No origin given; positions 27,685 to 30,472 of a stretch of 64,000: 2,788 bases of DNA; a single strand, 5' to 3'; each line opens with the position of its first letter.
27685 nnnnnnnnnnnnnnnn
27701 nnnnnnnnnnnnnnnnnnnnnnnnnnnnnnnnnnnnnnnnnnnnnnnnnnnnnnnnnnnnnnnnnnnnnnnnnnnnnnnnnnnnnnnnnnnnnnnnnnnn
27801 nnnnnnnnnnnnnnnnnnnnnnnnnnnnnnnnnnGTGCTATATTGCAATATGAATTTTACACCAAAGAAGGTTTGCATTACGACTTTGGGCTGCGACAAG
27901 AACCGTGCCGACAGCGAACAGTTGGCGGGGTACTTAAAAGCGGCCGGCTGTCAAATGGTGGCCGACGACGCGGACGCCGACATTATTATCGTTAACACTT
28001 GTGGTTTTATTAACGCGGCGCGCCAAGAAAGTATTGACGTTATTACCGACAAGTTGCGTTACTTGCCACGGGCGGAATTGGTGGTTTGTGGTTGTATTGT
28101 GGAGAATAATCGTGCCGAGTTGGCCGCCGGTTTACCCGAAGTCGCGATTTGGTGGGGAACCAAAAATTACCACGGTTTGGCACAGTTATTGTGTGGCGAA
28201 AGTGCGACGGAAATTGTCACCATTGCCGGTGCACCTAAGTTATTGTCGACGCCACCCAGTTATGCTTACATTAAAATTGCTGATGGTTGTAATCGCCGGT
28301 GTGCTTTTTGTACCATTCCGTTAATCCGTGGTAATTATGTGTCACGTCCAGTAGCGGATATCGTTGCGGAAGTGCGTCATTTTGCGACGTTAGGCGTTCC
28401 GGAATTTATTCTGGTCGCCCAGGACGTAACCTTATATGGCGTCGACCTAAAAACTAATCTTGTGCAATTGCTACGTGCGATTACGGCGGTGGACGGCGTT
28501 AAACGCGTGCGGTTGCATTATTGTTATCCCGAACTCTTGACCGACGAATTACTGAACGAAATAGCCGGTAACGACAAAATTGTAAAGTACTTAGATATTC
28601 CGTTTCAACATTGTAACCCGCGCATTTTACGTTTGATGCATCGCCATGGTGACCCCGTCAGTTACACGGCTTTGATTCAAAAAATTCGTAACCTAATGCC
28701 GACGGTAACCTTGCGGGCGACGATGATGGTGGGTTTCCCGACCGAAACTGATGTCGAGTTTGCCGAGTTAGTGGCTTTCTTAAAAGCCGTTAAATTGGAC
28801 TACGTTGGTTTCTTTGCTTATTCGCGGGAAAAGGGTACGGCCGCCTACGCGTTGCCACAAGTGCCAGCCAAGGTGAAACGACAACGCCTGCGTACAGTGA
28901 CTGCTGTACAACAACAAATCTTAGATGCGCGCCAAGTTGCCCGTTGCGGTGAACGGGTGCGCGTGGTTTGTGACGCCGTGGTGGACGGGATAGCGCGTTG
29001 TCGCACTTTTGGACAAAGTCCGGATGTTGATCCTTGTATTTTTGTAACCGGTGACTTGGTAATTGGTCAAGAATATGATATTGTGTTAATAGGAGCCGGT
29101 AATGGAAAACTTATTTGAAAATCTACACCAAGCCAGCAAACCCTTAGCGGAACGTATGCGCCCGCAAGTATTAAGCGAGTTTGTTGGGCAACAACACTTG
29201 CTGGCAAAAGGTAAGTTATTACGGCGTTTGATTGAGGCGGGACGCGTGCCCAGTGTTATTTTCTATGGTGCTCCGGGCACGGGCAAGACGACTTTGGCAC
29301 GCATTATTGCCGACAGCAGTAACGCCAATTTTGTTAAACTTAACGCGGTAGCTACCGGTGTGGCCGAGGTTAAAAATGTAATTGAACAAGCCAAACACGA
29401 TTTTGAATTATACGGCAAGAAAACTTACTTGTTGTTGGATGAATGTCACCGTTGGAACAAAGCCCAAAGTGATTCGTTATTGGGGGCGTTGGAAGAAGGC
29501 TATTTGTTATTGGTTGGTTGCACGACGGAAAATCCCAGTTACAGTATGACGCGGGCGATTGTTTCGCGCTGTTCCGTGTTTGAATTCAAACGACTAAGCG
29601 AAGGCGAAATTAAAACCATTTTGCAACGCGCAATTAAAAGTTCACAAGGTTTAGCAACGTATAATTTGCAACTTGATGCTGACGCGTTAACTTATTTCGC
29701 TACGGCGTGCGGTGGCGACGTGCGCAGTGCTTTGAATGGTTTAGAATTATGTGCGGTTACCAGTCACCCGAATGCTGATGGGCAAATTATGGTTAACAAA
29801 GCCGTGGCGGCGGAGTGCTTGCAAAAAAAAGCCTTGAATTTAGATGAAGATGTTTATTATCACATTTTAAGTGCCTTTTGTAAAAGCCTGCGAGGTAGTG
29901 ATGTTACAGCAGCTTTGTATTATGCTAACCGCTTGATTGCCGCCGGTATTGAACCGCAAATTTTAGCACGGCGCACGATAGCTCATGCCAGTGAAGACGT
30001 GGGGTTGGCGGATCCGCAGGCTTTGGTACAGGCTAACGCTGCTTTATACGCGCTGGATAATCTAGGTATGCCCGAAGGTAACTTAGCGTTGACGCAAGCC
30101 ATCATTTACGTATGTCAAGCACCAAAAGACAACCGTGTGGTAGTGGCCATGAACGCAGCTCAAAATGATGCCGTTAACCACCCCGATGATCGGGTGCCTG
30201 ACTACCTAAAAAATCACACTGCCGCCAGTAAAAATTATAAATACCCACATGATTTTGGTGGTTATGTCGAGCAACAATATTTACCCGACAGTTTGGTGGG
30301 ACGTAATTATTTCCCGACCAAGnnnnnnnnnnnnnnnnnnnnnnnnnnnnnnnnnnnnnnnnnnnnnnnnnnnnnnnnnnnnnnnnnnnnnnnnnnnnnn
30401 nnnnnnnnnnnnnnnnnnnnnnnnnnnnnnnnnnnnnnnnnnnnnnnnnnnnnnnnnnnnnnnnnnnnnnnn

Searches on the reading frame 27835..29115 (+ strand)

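Call 12: search_protein_families(library=ncbifam, proteins=[window:27835-29115:+], max_evalue=0.00001)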
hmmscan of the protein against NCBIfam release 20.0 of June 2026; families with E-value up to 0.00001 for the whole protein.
window:27835-29115:+ (427 aa): 11 families
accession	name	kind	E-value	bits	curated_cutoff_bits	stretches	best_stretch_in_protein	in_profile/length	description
TIGR01125.1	TIGR01125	equivalog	3.8e-122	408.4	356.95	1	12-417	1-418/432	30S ribosomal protein S12 methylthiotransferase RimO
TIGR00089.1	TIGR00089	subfamily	6.1e-104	348.2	251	1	12-406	1-404/429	MiaB/RimO family radical SAM methylthiotransferase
TIGR01579.1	MiaB-like-C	equivalog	3.2e-72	244.1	357.05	1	15-383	1-383/416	tRNA (N(6)-L-threonylcarbamoyladenosine(37)-C(2))-methylthiotransferase MtaB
TIGR01574.1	miaB-methiolase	equivalog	6.9e-69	232.9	355.3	1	13-380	2-387/437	tRNA (N6-isopentenyl adenosine(37)-C2)-methylthiotransferase MiaB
TIGR01578.1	MiaB-like-B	hypoth_equivalog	2.7e-56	191.2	314.7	1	12-379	1-372/421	tRNA (N(6)-L-threonylcarbamoyladenosine(37)-C(2))-methylthiotransferase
NF010916.0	PRK14336.1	equivalog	3.6e-50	171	606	1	14-392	5-378/418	tRNA (N6-isopentenyl adenosine(37)-C2)-methylthiotransferase MiaB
TIGR04014.1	B12_SAM_MJ_0865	equivalog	1.8e-17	63.3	360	1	144-324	161-341/434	methyl-coenzyme M reductase glutamine C-methyltransferase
TIGR04013.1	B12_SAM_MJ_1487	hypoth_equivalog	1.4e-09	37.3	251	1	126-319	134-333/382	TIGR04013 family B12-binding domain/radical SAM domain-containing protein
TIGR04479.1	bcpD_PhpK_rSAM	subfamily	3.8e-08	32.2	600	1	143-322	241-412/504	PhpK family radical SAM P-methyltransferase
NF038361.1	rSAM_Sden_1168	equivalog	3.6e-06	25.8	575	1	148-327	287-459/560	Sden_1168 family B12-binding radical SAM P-methyltransferase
TIGR03904.1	SAM_YgiQ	equivalog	7.2e-06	24.8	462.35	0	146-191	297-341/558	YgiQ family radical SAM protein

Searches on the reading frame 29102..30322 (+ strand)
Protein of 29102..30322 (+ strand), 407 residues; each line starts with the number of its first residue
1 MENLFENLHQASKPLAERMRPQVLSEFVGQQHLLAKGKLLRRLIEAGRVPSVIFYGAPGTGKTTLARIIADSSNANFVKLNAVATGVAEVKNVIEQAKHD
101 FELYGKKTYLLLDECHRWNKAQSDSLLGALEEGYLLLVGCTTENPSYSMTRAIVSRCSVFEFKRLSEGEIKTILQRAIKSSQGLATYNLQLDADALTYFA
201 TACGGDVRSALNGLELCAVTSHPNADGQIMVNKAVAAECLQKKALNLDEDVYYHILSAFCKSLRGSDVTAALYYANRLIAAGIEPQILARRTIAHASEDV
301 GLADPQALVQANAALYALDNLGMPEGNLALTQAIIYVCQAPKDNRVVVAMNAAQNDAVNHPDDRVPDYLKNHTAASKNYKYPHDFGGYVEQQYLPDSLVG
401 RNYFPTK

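Call 12: search_protein_families(library=ncbifam, proteins=[window:29102-30322:+], max_evalue=0.00001)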
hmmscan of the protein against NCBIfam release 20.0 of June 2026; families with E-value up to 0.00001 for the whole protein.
window:29102-30322:+ (407 aa): 58 families (the best 25 are shown)
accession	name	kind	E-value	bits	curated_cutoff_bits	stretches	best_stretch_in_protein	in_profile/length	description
NF009881.0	PRK13341.1-2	equivalog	8.3e-125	417.4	651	1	6-404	9-416/736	AAA family ATPase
NF009883.0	PRK13341.1-4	equivalog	1.1e-110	370.7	668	1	8-404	14-419/729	AAA family ATPase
NF009882.0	PRK13341.1-3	equivalog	2.4e-92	310.3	1197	1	6-402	11-416/734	AAA family ATPase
NF009880.0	PRK13341.1-1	equivalog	1.1e-82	278.3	891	1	11-404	4-387/599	AAA family ATPase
NF011289.0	PRK14700.1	equivalog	1.2e-52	179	570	1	130-406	4-279/300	recombination factor protein RarA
TIGR02397.1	dnaX_nterm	equivalog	2.8e-25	89.3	250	2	82-299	94-290/355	DNA polymerase III subunit gamma/tau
NF004046.1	PRK05563.1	equivalog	8.4e-21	74.5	400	2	84-297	97-289/567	DNA polymerase III subunit gamma/tau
NF011512.0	PRK14950.1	equivalog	1.6e-20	73.9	593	2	82-285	97-279/585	DNA polymerase III subunits gamma and tau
NF003229.0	PRK04195.1-5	equivalog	2.6e-20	72.5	280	1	14-223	6-217/413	replication factor C large subunit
NF011523.0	PRK14962.1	equivalog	6.7e-20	71.3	576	2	83-333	95-325/474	DNA polymerase III subunits gamma and tau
NF011510.0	PRK14948.1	equivalog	2.1e-19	69.7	593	2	82-211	100-222/640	DNA polymerase III subunit gamma/tau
NF001679.0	PRK00440.1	equivalog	2.9e-19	69.3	303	1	13-223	6-214/322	replication factor C small subunit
NF004549.0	PRK05896.1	equivalog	8.9e-19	67.6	578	1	82-212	96-219/642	DNA polymerase III subunits gamma and tau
NF011524.0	PRK14963.1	equivalog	4.2e-18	65.7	601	2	102-297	112-286/647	DNA polymerase III subunits gamma and tau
NF011514.0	PRK14953.1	equivalog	3.9e-17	62.4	536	2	83-221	97-228/488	DNA polymerase III subunits gamma and tau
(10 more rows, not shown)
